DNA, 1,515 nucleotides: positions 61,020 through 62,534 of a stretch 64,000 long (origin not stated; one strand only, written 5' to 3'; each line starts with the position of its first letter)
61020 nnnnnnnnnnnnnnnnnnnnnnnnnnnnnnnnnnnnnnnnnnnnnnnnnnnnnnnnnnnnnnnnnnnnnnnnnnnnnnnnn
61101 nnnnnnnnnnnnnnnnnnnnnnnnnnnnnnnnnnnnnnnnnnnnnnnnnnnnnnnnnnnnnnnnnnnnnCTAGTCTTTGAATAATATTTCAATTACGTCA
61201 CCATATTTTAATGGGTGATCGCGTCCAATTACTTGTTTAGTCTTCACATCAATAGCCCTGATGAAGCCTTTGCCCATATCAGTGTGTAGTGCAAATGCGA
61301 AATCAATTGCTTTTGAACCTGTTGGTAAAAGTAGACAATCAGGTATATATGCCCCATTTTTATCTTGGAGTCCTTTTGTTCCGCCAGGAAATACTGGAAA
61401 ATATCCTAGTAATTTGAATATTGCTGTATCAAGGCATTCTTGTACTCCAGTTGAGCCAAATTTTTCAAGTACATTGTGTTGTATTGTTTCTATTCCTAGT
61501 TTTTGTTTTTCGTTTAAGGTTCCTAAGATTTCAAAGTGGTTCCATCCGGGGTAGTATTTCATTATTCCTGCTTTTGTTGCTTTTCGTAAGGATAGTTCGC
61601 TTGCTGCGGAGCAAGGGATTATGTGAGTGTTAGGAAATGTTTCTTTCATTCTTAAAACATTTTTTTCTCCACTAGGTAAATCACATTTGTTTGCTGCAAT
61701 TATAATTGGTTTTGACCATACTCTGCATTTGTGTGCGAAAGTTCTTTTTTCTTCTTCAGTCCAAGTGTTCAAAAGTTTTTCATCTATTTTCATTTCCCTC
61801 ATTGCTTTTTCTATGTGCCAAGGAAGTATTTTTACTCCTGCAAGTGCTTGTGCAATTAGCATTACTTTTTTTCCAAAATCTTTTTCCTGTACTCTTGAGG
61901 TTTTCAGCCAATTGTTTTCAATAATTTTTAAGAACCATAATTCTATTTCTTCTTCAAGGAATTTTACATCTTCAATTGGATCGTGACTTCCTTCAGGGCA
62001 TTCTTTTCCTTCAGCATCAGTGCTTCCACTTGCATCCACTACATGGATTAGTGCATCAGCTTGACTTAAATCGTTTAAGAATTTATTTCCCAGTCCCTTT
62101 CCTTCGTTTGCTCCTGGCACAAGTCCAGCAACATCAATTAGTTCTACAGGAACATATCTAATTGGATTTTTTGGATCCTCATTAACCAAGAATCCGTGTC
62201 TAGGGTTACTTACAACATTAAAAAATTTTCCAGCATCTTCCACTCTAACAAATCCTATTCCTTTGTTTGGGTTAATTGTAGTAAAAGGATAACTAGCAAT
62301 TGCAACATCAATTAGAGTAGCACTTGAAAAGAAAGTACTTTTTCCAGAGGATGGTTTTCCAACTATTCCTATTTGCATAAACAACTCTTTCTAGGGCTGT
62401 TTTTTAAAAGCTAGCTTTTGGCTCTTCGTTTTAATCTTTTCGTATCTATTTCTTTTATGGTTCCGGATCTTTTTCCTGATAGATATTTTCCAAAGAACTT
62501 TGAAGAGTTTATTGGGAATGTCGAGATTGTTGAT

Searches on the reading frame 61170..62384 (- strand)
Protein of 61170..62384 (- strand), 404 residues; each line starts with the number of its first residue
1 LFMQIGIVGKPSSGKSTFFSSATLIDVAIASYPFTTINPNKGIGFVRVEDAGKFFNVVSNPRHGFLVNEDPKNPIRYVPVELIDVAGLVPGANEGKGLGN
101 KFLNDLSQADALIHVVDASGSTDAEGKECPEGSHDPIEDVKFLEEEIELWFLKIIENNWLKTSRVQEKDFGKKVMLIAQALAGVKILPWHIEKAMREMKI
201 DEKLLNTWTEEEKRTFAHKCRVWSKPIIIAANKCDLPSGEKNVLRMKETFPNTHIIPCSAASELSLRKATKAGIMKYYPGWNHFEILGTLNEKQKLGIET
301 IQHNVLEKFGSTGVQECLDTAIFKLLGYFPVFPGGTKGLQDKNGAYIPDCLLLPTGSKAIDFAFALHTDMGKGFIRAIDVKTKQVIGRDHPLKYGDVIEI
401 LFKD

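Call 66: search_protein_families(library=ncbifam, proteins=[window:61170-62384:-], max_evalue=0.01)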
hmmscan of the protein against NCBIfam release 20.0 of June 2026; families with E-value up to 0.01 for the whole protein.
window:61170-62384:- (404 aa): 15 families
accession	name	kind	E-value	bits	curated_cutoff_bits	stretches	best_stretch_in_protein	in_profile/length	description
NF007171.0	PRK09602.1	subfamily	8e-147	489.2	387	1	2-401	2-394/397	YchF-related putative GTPase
TIGR00092.1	TIGR00092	equivalog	1.2e-33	116.8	279.2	1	1-269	1-251/368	redox-regulated ATPase YchF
NF008955.0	PRK12297.1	equivalog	5.4e-28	98.1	406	3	4-54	161-209/429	GTPase ObgE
TIGR02729.1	Obg_CgtA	equivalog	9.9e-23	80.7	280.25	2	4-53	159-206/329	Obg family GTPase CgtA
NF008956.1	PRK12299.1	equivalog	5.6e-22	78.1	300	2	4-53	160-207/327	GTPase ObgE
NF008954.1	PRK12296.1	equivalog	3.9e-20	71.7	377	2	82-152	210-271/470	GTPase ObgE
TIGR00231.1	small_GTP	domain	2.2e-10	40.5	42.5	1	3-119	4-94/164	GTP-binding protein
TIGR00691.1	spoT_relA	subfamily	1.2e-06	27.2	499.2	1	350-403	372-423/687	RelA/SpoT family protein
NF000908.1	PRK00089.1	equivalog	5.2e-06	26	237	0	209-282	95-172/291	GTPase Era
TIGR03918.1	GTP_HydF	equivalog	7.1e-06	25.1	325.55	0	210-295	101-185/392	[FeFe] hydrogenase H-cluster maturation GTPase HydF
TIGR03594.1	GTPase_EngA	equivalog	2.4e-05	23.5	306.7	0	4-19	177-192/432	ribosome biogenesis GTPase Der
TIGR03156.1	GTP_HflX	equivalog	0.0001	21.4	216.75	0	103-190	263-346/351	GTPase HflX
NF008303.0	PRK11092.1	equivalog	0.0032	15.7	947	1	351-401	398-446/702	bifunctional GTP diphosphokinase/guanosine-3',5'-bis pyrophosphate 3'-pyrophosphohydrolase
NF005226.0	PRK06722.1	equivalog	0.0039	16.4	290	1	125-225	13-114/281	exonuclease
NF008124.0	PRK10872.1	equivalog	0.0068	15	728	1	349-401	414-464/744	GTP diphosphokinase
